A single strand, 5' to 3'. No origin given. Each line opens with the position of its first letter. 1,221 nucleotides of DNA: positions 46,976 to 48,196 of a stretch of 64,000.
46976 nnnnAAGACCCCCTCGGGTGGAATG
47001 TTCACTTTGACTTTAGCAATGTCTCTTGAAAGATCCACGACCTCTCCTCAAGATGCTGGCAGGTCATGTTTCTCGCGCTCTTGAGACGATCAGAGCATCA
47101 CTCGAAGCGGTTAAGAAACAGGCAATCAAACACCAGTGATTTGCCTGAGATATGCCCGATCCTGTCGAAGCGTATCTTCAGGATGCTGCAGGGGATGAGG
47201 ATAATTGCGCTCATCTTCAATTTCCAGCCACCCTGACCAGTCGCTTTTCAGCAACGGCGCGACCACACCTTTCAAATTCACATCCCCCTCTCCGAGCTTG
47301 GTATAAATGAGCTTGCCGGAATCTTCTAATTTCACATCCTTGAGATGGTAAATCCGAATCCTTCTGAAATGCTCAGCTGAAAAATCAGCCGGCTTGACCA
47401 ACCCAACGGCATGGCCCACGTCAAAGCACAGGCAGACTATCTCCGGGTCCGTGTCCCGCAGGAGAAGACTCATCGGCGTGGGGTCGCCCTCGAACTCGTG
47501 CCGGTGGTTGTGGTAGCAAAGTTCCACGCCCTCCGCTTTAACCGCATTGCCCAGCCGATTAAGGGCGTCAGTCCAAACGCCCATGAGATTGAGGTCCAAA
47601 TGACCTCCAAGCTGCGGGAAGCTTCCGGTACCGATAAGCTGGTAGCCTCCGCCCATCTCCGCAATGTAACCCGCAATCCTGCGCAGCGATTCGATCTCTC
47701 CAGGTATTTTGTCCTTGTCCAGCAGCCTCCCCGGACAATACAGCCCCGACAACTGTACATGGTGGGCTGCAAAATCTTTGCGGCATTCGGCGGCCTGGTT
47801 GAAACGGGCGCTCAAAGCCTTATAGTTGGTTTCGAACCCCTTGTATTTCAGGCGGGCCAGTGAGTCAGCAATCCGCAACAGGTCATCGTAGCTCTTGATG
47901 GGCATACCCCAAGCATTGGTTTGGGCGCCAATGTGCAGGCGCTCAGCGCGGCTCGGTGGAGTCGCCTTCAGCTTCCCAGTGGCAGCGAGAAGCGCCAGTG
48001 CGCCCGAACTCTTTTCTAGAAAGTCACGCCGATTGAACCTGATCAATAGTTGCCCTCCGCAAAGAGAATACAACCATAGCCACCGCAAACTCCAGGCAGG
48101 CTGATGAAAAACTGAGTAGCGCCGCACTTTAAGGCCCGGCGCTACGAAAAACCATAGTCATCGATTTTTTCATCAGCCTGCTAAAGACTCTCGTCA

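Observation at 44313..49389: Module B: all-Tat triad (TIM-barrel isomerase, FG-GAP propeller, Gfo/Idh/MocA) plus a second Gfo/Idh/MocA paralogue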

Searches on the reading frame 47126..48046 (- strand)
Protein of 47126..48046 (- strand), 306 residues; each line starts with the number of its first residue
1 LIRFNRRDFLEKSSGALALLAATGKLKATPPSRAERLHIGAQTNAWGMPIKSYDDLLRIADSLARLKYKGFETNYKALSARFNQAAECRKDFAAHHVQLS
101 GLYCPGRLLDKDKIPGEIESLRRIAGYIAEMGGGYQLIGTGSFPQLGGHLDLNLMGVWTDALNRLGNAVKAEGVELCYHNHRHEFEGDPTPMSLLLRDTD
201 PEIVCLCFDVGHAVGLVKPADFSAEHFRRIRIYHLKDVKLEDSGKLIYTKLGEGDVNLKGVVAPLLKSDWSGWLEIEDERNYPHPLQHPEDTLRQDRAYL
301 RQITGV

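Call 3: search_protein_families(library=pfam, proteins=[window:47126-48046:-], max_evalue=0.01)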
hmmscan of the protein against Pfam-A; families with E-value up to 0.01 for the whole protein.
window:47126-48046:- (306 aa): 1 family
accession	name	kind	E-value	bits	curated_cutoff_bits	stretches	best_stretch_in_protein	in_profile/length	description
PF01261.30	AP_endonuc_2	-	8.1e-20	72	31.1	1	63-302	4-248/249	Xylose isomerase-like TIM barrel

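Call 4: search_protein_families(library=ncbifam, proteins=[window:47126-48046:-], max_evalue=0.01)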
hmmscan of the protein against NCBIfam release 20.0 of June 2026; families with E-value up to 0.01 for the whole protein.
window:47126-48046:- (306 aa): 2 families
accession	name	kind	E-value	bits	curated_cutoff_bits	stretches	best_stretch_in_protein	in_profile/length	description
TIGR04379.1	myo_inos_iolE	equivalog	6.4e-18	65.3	290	1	64-281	33-269/290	myo-inosose-2 dehydratase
NF041277.1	coba_remo_CbiR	equivalog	0.0026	17.3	105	1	205-276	163-232/249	cobamide remodeling phosphodiesterase CbiR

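Call 10: search_solved_structures(query=window:47126-48046:-, max_evalue=0.01)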
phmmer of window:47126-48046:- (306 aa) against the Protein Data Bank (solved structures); distinct sequences matched with E-value up to 0.01: 10.
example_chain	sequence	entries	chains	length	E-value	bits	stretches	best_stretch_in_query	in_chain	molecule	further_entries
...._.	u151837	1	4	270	6.1e-12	48.5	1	57-246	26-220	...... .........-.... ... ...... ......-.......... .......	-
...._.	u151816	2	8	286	6.5e-12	48.3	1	56-246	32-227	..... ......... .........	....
3cny_A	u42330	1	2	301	1e-07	34.6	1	161-287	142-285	Inositol catabolism protein IolE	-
8tct_A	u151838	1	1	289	1.2e-07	34.4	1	87-244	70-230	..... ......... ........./epimerase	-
8ro4_A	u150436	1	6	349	3.3e-05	26.3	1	169-300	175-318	2-hydroxy-3-keto-glucal hydratase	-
3l23_A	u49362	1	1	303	0.00011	24.7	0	193-240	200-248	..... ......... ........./epimerase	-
3obe_A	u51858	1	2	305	0.00025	23.5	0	193-250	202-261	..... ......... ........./epimerase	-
3wqo_A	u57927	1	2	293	0.00046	22.6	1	141-279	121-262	Uncharacterized protein MJ1311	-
9zmu_A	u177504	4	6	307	0.0021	20.4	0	167-280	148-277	Iole protein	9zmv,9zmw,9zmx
5tnv_A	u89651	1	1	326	0.0076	18.6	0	148-233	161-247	AP endonuclease, family protein 2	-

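Call 30: find_homologous_proteins(query=window:47126-48046:-, max_evalue=1e-10)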
Query window:47126-48046:- (306 aa): 85 proteins with E <= 1e-10 among 4276 candidates.
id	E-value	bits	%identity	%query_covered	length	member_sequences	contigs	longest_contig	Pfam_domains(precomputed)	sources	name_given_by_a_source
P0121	1.8e-186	637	90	100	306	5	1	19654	PF01261.31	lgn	-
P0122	6.2e-137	474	69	100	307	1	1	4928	PF01261.31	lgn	-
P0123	1.4e-133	463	69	99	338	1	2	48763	PF01261.31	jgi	jgi:inosose dehydratase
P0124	1.4e-131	456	74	88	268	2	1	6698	PF01261.31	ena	-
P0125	2.2e-126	439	64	100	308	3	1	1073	PF01261.31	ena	-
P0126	4.4e-126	438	64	99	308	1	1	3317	PF01261.31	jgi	jgi:inosose dehydratase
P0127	5.7e-118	412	61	100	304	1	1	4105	PF01261.31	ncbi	ncbi:MAG: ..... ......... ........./epimerase family protein [Terriglobia bacterium]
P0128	1.1e-115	404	58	100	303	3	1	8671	PF01261.31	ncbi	-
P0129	7.5e-113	395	57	100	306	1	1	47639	PF01261.31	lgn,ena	-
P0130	2.5e-112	393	58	100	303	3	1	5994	PF01261.31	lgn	-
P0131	3.9e-112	392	58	99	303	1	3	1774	PF01261.31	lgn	-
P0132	4.9e-111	389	58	99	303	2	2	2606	PF01261.31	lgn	-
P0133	6.3e-111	388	57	100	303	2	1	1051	PF01261.31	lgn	-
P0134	8.5e-107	375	59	94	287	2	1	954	PF01261.31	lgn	-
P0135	1.1e-105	371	58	93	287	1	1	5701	PF01261.31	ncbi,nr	ncbi:MAG TPA: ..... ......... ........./epimerase [Terriglobia bacterium]|nr:sugar phosphate isomera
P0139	3.7e-101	356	54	100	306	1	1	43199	PF01261.31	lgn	-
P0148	1.0e-91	325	50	99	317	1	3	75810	PF01261.31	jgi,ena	jgi:inosose dehydratase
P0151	4.9e-91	323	50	99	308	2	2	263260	PF01261.31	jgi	jgi:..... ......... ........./epimerase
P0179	1.4e-79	286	45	99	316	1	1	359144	PF01261.31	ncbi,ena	-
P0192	5.5e-71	257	43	100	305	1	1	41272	PF01261.31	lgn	-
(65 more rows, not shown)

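Call 31: find_encoding_contigs(protein=P0123, flank=7000, max_places=1)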
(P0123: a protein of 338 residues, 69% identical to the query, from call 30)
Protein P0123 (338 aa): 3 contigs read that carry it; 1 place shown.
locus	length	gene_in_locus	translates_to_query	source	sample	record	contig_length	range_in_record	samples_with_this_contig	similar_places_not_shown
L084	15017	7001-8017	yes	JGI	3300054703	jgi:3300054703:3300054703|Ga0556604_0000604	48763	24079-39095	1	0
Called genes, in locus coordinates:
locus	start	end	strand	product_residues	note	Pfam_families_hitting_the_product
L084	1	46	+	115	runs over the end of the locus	PF18480:DUF5615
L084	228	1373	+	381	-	PF03663:Glyco_hydro_76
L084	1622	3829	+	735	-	PF19773:DUF6259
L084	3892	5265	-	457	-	PF04055:Radical_SAM, PF13186:SPASM, PF02810:SEC-C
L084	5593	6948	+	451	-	PF12256:TcdB_toxin_midN (faint), PF00404:Dockerin_1 (faint), PF16743:PliI (faint), PF01839:FG-GAP (faint), PF13517:FG-GAP_3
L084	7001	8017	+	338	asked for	PF01261:AP_endonuc_2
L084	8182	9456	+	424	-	PF07690:MFS_1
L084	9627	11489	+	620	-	PF01120:Alpha_L_fucos, PF16757:Fucosidase_C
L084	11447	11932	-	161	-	PF00069:Pkinase, PF07714:PK_Tyr_Ser-Thr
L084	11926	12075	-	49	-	-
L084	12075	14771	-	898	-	PF00069:Pkinase, PF01636:APH (faint), PF03109:ABC1 (faint), PF07714:PK_Tyr_Ser-Thr, PF26549:Tricorn_N (faint)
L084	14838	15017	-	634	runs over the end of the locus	PF16126:DUF4838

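Call 32: find_encoding_contigs(protein=P0139, flank=7000, max_places=1)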
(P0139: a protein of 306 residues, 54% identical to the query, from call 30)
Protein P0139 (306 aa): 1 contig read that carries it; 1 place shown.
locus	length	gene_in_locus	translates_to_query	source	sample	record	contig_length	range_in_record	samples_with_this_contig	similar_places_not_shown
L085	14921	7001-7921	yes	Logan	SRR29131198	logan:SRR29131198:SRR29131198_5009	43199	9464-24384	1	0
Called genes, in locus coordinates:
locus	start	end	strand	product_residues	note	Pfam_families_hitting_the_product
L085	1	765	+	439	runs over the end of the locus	PF12256:TcdB_toxin_midN (faint), PF01839:FG-GAP (faint), PF13517:FG-GAP_3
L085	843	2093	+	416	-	PF01408:GFO_IDH_MocA, PF02894:GFO_IDH_MocA_C, PF22725:GFO_IDH_MocA_C3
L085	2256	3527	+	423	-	PF07690:MFS_1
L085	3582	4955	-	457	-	PF00171:Aldedh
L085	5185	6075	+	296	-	PF01261:AP_endonuc_2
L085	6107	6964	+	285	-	PF01182:Glucosamine_iso (faint)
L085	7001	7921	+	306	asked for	PF01261:AP_endonuc_2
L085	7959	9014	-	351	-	PF09863:DUF2090 (weak), PF01791:DeoC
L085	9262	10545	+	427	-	PF07690:MFS_1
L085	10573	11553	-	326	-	PF00389:2-Hacid_dh, PF02826:2-Hacid_dh_C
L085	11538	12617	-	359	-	PF02615:Ldh_2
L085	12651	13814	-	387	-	PF04295:GD_AH_second, PF20629:GD_AH_C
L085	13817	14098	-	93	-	-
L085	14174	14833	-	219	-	PF00392:GntR, PF07729:FCD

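Call 33: find_encoding_contigs(protein=P0151, flank=7000, max_places=1)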
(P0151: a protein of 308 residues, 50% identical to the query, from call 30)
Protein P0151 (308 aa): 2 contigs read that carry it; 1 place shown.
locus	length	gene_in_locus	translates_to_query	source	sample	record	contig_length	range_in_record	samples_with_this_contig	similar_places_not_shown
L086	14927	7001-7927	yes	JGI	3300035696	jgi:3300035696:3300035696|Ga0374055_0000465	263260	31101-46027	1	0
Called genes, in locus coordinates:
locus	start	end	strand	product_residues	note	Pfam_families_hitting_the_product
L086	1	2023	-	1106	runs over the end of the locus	PF17132:Glyco_hydro_106, PF00754:F5_F8_type_C, PF22666:Glyco_hydro_2_N2 (weak)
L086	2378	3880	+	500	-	PF13598:DUF4139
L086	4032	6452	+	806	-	-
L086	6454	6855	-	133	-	PF00072:Response_reg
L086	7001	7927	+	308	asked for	PF01261:AP_endonuc_2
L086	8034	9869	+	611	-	PF17389:Bac_rhamnosid6H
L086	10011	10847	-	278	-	PF04542:Sigma70_r2, PF04545:Sigma70_r4 (weak), PF08281:Sigma70_r4_2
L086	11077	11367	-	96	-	-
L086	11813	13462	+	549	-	PF08811:DUF1800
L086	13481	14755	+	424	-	PF07394:DUF1501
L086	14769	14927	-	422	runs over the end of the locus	PF07690:MFS_1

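Call 34: find_encoding_contigs(protein=P0179, flank=7000, max_places=1)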
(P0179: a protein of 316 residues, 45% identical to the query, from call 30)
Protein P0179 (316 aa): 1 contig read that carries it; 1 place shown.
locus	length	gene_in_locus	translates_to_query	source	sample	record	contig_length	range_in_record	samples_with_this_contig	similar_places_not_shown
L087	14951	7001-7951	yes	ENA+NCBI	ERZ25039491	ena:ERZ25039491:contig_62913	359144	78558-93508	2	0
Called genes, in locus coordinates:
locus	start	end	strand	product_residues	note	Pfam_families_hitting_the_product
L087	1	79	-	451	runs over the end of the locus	-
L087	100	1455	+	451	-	PF04734:Ceramidase_alk (weak)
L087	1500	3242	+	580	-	PF00732:GMC_oxred_N, PF05199:GMC_oxred_C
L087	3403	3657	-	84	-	-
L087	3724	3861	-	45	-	-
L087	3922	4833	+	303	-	PF01261:AP_endonuc_2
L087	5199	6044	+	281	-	PF00930:DPPIV_N (faint), PF26550:Tricorn_2nd (faint), PF26549:Tricorn_N (faint), PF07676:PD40 (faint)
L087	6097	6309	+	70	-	PF00326:Peptidase_S9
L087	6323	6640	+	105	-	PF00326:Peptidase_S9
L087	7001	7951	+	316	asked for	PF01261:AP_endonuc_2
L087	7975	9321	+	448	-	PF01979:Amidohydro_1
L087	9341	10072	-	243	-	-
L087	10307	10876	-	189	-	-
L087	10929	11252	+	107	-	PF04909:Amidohydro_2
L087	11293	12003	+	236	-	PF00392:GntR, PF07729:FCD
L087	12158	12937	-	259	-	PF04909:Amidohydro_2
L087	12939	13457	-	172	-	PF20629:GD_AH_C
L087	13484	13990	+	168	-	-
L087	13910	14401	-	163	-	PF04295:GD_AH_second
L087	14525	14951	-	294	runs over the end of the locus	PF01040:UbiA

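Call 38: search_solved_structures(query=window:47126-48046:-, max_evalue=0.000001, show_alignments=3)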
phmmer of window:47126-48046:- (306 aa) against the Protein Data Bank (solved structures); distinct sequences matched with E-value up to 0.000001: 4.
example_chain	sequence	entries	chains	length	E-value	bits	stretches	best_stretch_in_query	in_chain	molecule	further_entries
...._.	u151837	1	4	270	6.1e-12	48.5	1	57-246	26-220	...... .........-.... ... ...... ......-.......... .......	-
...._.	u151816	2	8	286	6.5e-12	48.3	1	56-246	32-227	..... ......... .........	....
3cny_A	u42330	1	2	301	1e-07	34.6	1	161-287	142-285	Inositol catabolism protein IolE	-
8tct_A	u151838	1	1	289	1.2e-07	34.4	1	87-244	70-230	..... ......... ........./epimerase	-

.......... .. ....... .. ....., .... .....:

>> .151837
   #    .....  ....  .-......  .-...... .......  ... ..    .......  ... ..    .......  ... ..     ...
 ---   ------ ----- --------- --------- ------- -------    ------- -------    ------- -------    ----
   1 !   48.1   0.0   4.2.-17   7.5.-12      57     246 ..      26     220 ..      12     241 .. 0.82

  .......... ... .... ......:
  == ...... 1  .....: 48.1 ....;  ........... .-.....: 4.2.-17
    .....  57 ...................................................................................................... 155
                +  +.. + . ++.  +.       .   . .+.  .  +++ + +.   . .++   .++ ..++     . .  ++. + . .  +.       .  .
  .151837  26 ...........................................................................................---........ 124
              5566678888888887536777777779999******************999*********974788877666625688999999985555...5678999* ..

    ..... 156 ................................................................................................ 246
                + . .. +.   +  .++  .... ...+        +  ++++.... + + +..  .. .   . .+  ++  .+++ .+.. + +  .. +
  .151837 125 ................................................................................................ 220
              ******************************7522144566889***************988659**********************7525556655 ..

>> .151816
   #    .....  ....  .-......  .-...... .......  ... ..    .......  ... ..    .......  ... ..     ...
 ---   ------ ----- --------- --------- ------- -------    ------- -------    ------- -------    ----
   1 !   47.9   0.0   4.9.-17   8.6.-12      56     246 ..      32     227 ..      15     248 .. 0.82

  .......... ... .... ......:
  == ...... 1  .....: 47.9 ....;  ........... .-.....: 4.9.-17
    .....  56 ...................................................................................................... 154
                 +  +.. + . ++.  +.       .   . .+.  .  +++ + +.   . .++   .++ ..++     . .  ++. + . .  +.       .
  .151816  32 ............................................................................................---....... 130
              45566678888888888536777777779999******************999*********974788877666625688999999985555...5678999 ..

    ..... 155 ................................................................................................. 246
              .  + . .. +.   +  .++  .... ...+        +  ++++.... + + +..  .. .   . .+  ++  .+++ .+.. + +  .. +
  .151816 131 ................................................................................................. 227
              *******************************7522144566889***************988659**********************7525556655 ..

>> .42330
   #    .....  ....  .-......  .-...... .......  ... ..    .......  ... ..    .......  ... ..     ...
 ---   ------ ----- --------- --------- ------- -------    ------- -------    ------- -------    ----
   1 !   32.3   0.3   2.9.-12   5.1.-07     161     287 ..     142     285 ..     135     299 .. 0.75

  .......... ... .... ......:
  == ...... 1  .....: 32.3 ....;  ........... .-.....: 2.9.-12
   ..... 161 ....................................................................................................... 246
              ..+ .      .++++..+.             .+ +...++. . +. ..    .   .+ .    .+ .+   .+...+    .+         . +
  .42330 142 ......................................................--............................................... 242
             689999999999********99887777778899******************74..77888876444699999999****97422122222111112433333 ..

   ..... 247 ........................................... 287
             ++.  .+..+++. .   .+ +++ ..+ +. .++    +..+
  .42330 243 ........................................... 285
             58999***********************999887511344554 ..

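Call 65: find_encoding_contigs(protein=P0121, flank=7000, max_places=1)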
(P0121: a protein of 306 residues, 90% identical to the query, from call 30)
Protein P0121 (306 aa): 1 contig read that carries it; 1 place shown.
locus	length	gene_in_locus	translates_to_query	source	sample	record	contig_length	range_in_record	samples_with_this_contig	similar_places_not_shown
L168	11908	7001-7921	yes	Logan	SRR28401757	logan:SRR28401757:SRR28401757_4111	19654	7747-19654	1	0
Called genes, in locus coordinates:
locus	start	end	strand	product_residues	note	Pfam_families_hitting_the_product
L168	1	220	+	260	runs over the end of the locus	PF04909:Amidohydro_2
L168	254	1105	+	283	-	-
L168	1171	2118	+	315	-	PF01261:AP_endonuc_2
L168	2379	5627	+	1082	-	PF13620:CarboxypepD_reg, PF13715:CarbopepD_reg_2 (weak), PF25183:OMP_b-brl_4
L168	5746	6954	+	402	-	PF01408:GFO_IDH_MocA, PF02894:GFO_IDH_MocA_C, PF22725:GFO_IDH_MocA_C3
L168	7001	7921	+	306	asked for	PF01261:AP_endonuc_2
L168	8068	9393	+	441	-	PF12256:TcdB_toxin_midN (faint), PF16743:PliI (faint), PF01839:FG-GAP (faint), PF13517:FG-GAP_3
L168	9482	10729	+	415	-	PF01408:GFO_IDH_MocA, PF02894:GFO_IDH_MocA_C, PF22725:GFO_IDH_MocA_C3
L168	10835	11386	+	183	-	PF13620:CarboxypepD_reg, PF13715:CarbopepD_reg_2 (weak)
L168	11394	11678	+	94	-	PF25183:OMP_b-brl_4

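Call 66: find_encoding_contigs(protein=P0129, flank=7000, max_places=1)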
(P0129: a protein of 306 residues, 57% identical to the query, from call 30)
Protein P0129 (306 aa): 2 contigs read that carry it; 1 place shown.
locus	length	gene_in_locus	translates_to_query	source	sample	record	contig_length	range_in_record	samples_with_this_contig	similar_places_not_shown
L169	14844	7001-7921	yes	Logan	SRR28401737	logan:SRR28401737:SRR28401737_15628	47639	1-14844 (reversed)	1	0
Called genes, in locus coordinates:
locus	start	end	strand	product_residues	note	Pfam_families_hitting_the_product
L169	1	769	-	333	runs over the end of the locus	PF13581:HATPase_c_2 (weak), PF02518:HATPase_c (weak), PF14213:DUF4325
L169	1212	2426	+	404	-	PF00365:PFK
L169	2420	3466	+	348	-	PF22649:Cgl0159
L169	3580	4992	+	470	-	PF02952:Fucose_iso_C (weak)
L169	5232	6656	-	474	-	PF00171:Aldedh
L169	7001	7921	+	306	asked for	PF01261:AP_endonuc_2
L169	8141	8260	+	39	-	-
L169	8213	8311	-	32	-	-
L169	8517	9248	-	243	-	PF00392:GntR, PF07729:FCD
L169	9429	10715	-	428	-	PF09861:Lar_N, PF21113:LarA_C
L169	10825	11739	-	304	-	PF01261:AP_endonuc_2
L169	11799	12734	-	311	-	PF01261:AP_endonuc_2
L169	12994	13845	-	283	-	PF01261:AP_endonuc_2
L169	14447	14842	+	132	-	?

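Call 67: find_encoding_contigs(protein=P0148, flank=7000, max_places=1)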
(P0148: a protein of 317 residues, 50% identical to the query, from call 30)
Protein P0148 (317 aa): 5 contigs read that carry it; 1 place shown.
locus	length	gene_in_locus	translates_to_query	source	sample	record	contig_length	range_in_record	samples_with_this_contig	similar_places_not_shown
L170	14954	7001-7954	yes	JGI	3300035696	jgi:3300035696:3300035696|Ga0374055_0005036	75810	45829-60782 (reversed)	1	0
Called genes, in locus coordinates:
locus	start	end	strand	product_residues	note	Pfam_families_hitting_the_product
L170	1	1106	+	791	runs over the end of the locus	PF02838:Glyco_hydro_20b (weak)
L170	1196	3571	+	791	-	-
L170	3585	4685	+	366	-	PF02012:BNR (faint), PF13088:BNR_2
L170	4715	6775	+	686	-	PF02838:Glyco_hydro_20b, PF00728:Glyco_hydro_20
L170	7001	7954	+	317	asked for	PF01261:AP_endonuc_2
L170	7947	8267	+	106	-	PF15731:MqsA_antitoxin (weak), PF01381:HTH_3 (weak)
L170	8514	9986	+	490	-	PF07719:TPR_2 (faint), PF13428:TPR_14 (faint), PF13432:TPR_16 (faint), PF14559:TPR_19 (faint), PF00515:TPR_1 (faint), PF24575:TPR_Slam (faint), PF13414:TPR_11 (weak), PF13431:TPR_17 (faint)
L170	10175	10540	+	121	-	-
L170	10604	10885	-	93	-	-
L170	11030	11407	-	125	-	-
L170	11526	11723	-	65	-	-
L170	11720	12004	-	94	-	PF14076:DUF4258 (weak)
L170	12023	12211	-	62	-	-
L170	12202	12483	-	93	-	-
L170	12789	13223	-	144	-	PF01850:PIN (weak), PF13470:PIN_3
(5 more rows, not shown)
